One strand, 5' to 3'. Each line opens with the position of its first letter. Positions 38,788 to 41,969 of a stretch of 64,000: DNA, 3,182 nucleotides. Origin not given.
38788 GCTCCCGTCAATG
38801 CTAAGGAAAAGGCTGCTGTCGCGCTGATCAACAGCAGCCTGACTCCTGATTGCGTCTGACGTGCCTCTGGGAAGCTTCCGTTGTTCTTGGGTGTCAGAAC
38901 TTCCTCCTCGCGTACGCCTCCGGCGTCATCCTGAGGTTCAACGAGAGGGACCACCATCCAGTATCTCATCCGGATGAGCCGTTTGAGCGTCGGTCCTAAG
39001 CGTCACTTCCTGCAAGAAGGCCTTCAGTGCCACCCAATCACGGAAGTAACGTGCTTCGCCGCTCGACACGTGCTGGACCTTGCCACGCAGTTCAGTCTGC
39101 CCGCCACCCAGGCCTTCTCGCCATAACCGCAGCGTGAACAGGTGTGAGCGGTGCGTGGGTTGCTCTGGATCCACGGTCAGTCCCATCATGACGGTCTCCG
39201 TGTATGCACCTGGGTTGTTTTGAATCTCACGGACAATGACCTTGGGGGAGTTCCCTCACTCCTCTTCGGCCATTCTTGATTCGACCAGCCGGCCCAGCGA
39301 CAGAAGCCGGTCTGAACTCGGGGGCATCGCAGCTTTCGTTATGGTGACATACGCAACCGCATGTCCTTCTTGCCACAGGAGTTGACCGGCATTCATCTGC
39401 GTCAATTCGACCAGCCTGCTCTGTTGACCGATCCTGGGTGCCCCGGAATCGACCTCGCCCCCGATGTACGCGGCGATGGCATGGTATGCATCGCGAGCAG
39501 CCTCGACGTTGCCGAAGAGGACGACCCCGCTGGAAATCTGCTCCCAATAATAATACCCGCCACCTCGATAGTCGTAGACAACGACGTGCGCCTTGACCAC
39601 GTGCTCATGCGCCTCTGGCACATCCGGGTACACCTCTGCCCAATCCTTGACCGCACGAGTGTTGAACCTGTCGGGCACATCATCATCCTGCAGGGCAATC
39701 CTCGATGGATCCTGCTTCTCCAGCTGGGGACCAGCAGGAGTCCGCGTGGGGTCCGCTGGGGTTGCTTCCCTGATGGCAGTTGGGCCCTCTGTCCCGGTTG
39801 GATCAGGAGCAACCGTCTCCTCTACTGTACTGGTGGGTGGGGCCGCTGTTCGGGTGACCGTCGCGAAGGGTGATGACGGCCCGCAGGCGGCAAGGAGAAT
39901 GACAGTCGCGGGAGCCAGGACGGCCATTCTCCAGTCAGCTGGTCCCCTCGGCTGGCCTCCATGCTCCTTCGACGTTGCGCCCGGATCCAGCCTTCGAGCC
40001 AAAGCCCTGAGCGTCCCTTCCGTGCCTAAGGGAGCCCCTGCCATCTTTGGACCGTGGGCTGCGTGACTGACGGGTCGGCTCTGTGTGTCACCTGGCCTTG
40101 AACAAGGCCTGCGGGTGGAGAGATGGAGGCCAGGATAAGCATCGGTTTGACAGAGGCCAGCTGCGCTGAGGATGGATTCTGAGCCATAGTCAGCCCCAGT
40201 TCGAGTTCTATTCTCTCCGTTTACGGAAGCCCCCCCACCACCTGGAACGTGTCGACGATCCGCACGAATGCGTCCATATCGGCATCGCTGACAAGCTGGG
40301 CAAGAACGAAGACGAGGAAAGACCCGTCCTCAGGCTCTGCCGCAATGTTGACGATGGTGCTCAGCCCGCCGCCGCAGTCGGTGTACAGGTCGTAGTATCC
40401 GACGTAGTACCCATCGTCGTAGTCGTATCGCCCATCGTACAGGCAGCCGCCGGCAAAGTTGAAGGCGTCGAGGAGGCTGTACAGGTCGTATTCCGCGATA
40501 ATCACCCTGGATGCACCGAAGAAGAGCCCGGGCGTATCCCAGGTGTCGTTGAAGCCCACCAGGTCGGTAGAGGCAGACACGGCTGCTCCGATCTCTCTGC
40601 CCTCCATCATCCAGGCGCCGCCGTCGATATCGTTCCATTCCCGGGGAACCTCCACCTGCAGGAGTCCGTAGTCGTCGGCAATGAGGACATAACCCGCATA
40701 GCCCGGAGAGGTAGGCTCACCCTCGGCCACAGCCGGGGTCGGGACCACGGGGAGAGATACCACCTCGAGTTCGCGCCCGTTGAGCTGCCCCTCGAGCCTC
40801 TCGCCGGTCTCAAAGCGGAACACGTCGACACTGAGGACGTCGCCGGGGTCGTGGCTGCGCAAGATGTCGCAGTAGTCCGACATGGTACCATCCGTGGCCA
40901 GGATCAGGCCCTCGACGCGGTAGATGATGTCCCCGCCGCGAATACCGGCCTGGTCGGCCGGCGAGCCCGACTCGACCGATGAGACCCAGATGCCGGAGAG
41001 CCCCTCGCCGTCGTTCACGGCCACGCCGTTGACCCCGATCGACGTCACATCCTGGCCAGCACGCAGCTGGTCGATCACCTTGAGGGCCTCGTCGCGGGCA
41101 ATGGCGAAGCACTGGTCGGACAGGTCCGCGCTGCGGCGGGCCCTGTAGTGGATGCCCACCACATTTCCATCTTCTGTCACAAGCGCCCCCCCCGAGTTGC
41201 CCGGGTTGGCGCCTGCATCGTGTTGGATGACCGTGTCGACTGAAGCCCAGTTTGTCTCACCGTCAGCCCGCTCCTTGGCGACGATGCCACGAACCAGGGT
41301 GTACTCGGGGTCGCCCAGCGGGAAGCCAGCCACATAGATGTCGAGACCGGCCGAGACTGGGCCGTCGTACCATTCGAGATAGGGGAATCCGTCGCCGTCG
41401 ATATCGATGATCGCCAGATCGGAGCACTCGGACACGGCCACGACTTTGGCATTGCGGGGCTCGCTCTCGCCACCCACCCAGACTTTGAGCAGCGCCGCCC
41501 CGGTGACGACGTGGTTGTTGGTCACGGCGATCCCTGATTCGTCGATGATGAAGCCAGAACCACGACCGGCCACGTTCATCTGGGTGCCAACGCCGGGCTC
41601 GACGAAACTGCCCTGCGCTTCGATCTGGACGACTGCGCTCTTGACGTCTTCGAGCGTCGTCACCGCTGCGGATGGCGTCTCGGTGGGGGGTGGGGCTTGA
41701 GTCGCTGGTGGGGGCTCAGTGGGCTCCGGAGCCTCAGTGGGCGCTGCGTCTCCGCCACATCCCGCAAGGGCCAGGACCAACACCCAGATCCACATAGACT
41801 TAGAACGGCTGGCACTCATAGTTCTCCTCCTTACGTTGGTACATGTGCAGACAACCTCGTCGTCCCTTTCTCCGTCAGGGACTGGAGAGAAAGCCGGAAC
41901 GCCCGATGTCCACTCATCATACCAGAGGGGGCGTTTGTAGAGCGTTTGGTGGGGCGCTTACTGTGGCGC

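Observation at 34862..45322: AfsR/SARP-type STAND regulator heading a co-directional run of secreted proteases, lipoproteins and a small ORF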

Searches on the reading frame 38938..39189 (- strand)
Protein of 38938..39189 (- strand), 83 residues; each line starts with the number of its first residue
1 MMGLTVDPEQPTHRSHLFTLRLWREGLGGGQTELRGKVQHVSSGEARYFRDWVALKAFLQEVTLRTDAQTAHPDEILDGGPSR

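Call 3: search_protein_families(library=pfam, proteins=[window:38938-39189:-], max_evalue=0.01)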
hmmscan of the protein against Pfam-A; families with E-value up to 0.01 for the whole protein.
window:38938-39189:- (83 aa): 0 families

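Call 22: find_homologous_proteins(query=window:38938-39189:-, max_evalue=0.001)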
Query window:38938-39189:- (83 aa): 95 proteins with E <= 0.001 among 96 candidates.
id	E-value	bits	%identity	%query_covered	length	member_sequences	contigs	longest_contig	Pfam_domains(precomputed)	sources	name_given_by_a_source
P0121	1.8e-47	176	96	100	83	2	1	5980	-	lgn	-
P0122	1.5e-23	100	74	65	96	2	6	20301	-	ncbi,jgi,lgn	jgi:hypothetical protein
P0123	1.5e-23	100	74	65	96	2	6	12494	-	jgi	jgi:hypothetical protein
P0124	5.4e-23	98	68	72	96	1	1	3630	-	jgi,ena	-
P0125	6.1e-23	98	67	73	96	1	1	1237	-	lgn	-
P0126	6.0e-22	95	72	69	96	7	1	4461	-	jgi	jgi:hypothetical protein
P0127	3.2e-21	93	82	60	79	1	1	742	-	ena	-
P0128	7.1e-21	92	72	77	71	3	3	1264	-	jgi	jgi:hypothetical protein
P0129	9.2e-21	91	70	76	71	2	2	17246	-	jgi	jgi:hypothetical protein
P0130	1.4e-20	91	63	76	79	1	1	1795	-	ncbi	-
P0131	1.6e-20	90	57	89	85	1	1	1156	-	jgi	jgi:hypothetical protein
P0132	2.5e-20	90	54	96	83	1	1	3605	-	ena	-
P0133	5.7e-20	89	59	90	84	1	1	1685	-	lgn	-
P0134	9.7e-20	88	66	73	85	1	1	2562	-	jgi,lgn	-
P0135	8.0e-19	85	60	81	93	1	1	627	-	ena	-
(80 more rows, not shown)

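Call 24: find_related_loci(query=A1, collection=genome_contigs, flank=10000)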
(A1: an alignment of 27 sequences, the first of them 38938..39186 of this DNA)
Query A1 (82 aa) in genome_contigs; peptide patterns used: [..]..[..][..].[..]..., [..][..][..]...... (x = any residue, [..] = any of these).
123 stretches matched a pattern; 111 encode a relative of the query (tblastn E <= 1e-3); the best 80 are kept; 80 distinct loci.
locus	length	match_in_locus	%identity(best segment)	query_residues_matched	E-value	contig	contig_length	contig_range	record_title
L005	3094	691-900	64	3-72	2e-27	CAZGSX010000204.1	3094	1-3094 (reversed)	MAG TPA_asm: uncultured Anaerolineales bacterium isolate SRP319275_co2_215 genome assembly, contig: NODE_42398_length_30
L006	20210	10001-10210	63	1-70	2e-25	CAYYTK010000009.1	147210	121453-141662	MAG TPA_asm: uncultured Anaerolineales bacterium isolate binchicken_co66_292 genome assembly, contig: NODE_171_length_14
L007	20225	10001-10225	57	1-75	8e-25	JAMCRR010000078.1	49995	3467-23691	MAG: Chloroflexota bacterium isolate FK_Sedi_A_Bin.25 NODE_1206_length_49995_cov_3.5244, whole genome shotgun sequence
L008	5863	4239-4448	63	1-70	4e-24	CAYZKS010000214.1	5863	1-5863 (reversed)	MAG TPA_asm: uncultured Anaerolineales bacterium isolate SRP098346_co1_3 genome assembly, contig: NODE_19880_length_5863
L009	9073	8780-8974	58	6-70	1e-22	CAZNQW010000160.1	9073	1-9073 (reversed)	MAG TPA_asm: uncultured Anaerolineaceae bacterium isolate binchicken_co43_366 genome assembly, contig: NODE_13687_length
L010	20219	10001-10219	52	1-73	2e-21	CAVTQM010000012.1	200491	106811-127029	MAG: uncultured Chloroflexia bacterium isolate MFD00709.bin.2.142 genome assembly, contig: contig_112219, whole genome s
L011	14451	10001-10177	63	1-59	4e-21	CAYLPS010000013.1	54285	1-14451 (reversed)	MAG TPA_asm: uncultured Anaerolineaceae bacterium isolate SRP098346_co1_7 genome assembly, contig: NODE_250_length_54285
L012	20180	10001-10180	63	1-60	9e-21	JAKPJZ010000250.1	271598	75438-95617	MAG: Chloroflexota bacterium isolate JPAS_maxbin.107 k141_558550, whole genome shotgun sequence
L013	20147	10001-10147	73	11-59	1e-20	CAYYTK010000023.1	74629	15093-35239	MAG TPA_asm: uncultured Anaerolineales bacterium isolate binchicken_co66_292 genome assembly, contig: NODE_667_length_74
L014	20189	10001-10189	62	5-67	2e-20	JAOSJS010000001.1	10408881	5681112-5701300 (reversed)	MAG: Ardenticatenaceae bacterium isolate FR_9 contig_134_pilon, whole genome shotgun sequence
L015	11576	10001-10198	58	2-67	2e-20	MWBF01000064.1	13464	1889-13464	MAG: Chloroflexi bacterium ADurb.Bin325 BWY52_contig000064, whole genome shotgun sequence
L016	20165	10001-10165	62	7-61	3e-20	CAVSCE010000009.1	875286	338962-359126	MAG: uncultured Chloroflexia bacterium isolate MFD02979.bin.2.112 genome assembly, contig: contig_34391, whole genome sh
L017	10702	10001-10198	56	5-70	9e-20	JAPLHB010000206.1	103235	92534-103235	MAG: Chloroflexota bacterium isolate LacPavin_0920_WC70_MAG_64_18 LacPavin_0920_WC70_scaffold_443152, whole genome shotg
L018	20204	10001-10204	57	7-75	8e-20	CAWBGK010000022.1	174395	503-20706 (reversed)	MAG: uncultured Chloroflexia bacterium isolate MFD04716.bin.2.192 genome assembly, contig: contig_98150, whole genome sh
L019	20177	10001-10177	60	6-65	8e-20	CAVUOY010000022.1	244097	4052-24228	MAG: uncultured Chloroflexia bacterium isolate MFD05942.bin.2.106 genome assembly, contig: contig_78727, whole genome sh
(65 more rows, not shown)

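Call 46: predict_structure(alignment_id=A2)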
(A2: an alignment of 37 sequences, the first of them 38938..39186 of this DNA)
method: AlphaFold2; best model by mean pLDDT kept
length: 82 residues; sequences in the alignment: 37
mean_pLDDT: 77.1   pTM: 0.57
mean pLDDT of the five models: 77.1, 76.1, 75.9, 75.4, 74.2
residues with pLDDT >= 90: 41; 70-90: 11; 50-70: 17; < 50: 13
segments of 3 or more residues with pLDDT < 50: 1-3, 72-74, 76-82
pLDDT, mean of each block of 10 residues (from residue 1): 52 80 93 94 93 94 70 47 43
secondary structure, 60 per line:
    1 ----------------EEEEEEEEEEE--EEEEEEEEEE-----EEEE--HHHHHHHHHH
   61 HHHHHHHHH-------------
elements in order: E17-27 E30-39 E45-48 H51-69

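Call 58: find_encoding_contigs(protein=P0121, flank=10000, max_places=3)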
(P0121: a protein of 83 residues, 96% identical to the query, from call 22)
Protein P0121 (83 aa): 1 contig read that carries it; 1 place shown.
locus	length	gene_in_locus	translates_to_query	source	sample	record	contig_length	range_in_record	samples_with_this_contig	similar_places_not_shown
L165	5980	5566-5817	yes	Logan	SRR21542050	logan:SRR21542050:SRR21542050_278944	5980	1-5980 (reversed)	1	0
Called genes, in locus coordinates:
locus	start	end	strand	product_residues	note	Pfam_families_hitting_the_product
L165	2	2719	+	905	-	?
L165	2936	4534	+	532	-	PF00089:Trypsin, PF13365:Trypsin_2, PF13180:PDZ_2 (weak), PF17820:PDZ_6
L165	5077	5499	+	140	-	-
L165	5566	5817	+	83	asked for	-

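Call 64: search_protein_families(library=ncbifam, proteins=[window:38938-39189:-], max_evalue=0.01)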
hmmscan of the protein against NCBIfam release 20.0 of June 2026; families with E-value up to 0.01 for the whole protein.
window:38938-39189:- (83 aa): 0 families

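Call 76: search_protein_representatives(alignment_id=A2)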
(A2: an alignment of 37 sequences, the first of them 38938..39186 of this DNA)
Query: 37 sequences, 79 profile positions. Proteins with E-value up to 0.001 (for the whole library): 3379; up to 1e-10: 922; up to 1e-30: 2. The best 150 are listed.
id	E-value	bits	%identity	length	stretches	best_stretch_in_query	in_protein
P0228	1.6e-34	133.6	-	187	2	6-66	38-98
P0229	4.6e-31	122.5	-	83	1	1-76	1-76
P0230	1.1e-30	121.3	-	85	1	2-76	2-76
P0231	2.8e-30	120.0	-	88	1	2-72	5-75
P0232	4.5e-29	116.1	-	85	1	2-76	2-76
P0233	6.7e-29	115.5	-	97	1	5-74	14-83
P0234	3.7e-28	113.2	-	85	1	6-75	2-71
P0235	4.2e-28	113.0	-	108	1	1-62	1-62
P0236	6.5e-27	109.2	-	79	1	6-67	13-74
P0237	8.8e-26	105.6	-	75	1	9-68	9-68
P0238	2.0e-25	104.4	-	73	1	6-70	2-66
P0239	2.3e-25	104.2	-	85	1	9-72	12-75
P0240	2.9e-25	103.9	-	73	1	7-72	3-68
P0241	3.8e-25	103.5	-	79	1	3-72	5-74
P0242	6.9e-25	102.7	-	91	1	6-74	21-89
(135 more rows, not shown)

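Call 82: search_protein_families(library=padloc, proteins=[window:38938-39189:-], max_evalue=0.001)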
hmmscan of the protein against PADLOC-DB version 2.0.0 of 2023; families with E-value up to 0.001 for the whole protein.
window:38938-39189:- (83 aa): 0 families

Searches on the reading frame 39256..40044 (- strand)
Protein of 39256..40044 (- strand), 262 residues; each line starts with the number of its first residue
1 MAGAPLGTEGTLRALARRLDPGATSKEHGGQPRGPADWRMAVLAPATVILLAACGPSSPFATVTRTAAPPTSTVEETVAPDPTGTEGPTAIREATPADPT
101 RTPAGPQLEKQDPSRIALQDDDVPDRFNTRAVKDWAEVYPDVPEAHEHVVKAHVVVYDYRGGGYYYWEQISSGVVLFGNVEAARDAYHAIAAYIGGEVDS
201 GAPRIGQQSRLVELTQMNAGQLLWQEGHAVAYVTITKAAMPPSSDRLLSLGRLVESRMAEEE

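Call 3: search_protein_families(library=pfam, proteins=[window:39256-40044:-], max_evalue=0.01)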
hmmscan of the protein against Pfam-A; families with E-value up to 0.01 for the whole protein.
window:39256-40044:- (262 aa): 0 families

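Call 64: search_protein_families(library=ncbifam, proteins=[window:39256-39930:-], max_evalue=0.01)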
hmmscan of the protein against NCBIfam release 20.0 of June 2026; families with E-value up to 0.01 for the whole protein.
window:39256-39930:- (224 aa): 0 families

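Call 82: search_protein_families(library=padloc, proteins=[window:39256-39930:-], max_evalue=0.001)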
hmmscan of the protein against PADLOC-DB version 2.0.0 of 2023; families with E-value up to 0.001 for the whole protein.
window:39256-39930:- (224 aa): 0 families

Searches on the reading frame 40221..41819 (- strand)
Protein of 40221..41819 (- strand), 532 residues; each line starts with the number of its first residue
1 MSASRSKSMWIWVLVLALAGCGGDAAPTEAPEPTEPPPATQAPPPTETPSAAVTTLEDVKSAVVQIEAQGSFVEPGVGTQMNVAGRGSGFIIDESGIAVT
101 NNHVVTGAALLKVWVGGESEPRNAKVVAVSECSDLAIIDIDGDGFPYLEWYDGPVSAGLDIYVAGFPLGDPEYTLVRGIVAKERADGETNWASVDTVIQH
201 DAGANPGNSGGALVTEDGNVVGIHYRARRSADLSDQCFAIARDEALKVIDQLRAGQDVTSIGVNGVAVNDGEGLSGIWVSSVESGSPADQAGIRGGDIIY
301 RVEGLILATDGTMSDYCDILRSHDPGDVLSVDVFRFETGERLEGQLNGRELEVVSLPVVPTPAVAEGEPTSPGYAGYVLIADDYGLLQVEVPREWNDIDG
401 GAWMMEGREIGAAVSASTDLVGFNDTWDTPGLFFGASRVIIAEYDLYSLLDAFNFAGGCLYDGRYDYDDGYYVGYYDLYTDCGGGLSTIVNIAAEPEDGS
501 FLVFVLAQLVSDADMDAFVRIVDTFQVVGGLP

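Call 3: search_protein_families(library=pfam, proteins=[window:40221-41819:-], max_evalue=0.01)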
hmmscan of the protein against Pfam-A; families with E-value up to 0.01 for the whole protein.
window:40221-41819:- (532 aa): 6 families
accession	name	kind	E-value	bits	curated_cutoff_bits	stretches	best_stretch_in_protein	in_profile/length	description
PF13365.12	Trypsin_2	-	1.2e-24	88.2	27.6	1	87-223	1-144/144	Trypsin-like peptidase domain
PF00089.32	Trypsin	-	3.3e-11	43.8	20.6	1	80-227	15-198/220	Trypsin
PF17820.7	PDZ_6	-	3.4e-09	36.7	27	1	278-327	1-47/54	PDZ domain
PF13180.12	PDZ_2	-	2e-07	31.6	27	1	265-335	4-69/80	PDZ domain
PF00595.29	PDZ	-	2.1e-05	25.2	23.2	1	259-304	10-54/81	PDZ domain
PF05579.19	Peptidase_S32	-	0.0093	15.6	24.7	0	204-225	205-226/297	Equine arteritis virus serine endopeptidase S32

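Call 64: search_protein_families(library=ncbifam, proteins=[window:40221-41819:-], max_evalue=0.01)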
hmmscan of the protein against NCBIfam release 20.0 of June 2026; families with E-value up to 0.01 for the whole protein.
window:40221-41819:- (532 aa): 13 families
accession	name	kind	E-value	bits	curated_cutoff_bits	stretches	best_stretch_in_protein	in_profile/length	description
TIGR02037.1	degP_htrA_DO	subfamily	8.6e-38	130.4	416.2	1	79-342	54-323/434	Do family serine endopeptidase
NF047968.1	SerProtHtrA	equivalog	3.1e-31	109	470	1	62-341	65-352/357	serine protease HtrA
NF041521.1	HhoA_HhoB_HtrA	equivalog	1.1e-30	107.1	450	1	80-336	52-321/335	HhoA/HhoB/HtrA family serine endopeptidase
NF033740.0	MarP_fam_protase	equivalog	4.5e-26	91.8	250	1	32-254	167-379/390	MarP family serine protease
NF008147.1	PRK10898.1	equivalog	8.1e-24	84.4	408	1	50-337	45-338/352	outer membrane-stress sensor serine endopeptidase DegS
TIGR02038.1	protease_degS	equivalog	9.7e-23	80.9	422.95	1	62-337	57-337/351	outer membrane-stress sensor serine endopeptidase DegS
NF050055.1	SerProtHtrAMycob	equivalog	1.3e-18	67.2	800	1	82-308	224-463/502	serine protease HtrA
NF007526.1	PRK10139.1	equivalog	4.5e-18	65.2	756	1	81-309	87-325/456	serine endoprotease DegQ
NF040960.1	MamE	equivalog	1.1e-17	63.9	800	2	66-224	106-264/659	magnetosome formation protease MamE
NF008189.1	PRK10942.1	equivalog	8.9e-16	57.4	720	1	76-304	104-342/477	serine endoprotease DegP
NF053637.1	SerProtHtrAspr2045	equivalog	9.5e-14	51.1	650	1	77-335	95-375/394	serine protease HtrA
NF040961.1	MamO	equivalog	3.7e-09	35.5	800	1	78-226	91-242/648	magnetosome protein MamO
NF041199.1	trx7_PDZ_seleno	equivalog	0.0035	16.3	300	1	279-338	324-382/390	Trx7/PDZ domain-containing (seleno)protein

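Call 82: search_protein_families(library=padloc, proteins=[window:40221-41819:-], max_evalue=0.001)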
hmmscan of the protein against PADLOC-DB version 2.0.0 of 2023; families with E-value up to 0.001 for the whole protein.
window:40221-41819:- (532 aa): 2 families
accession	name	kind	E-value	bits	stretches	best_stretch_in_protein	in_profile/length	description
PDLC02959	RT-Protease_XI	-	2.5e-13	47.8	1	53-235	330-496/510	single gene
PDLC02960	RT-Protease_XI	-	8.8e-13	46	1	60-230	335-487/506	single gene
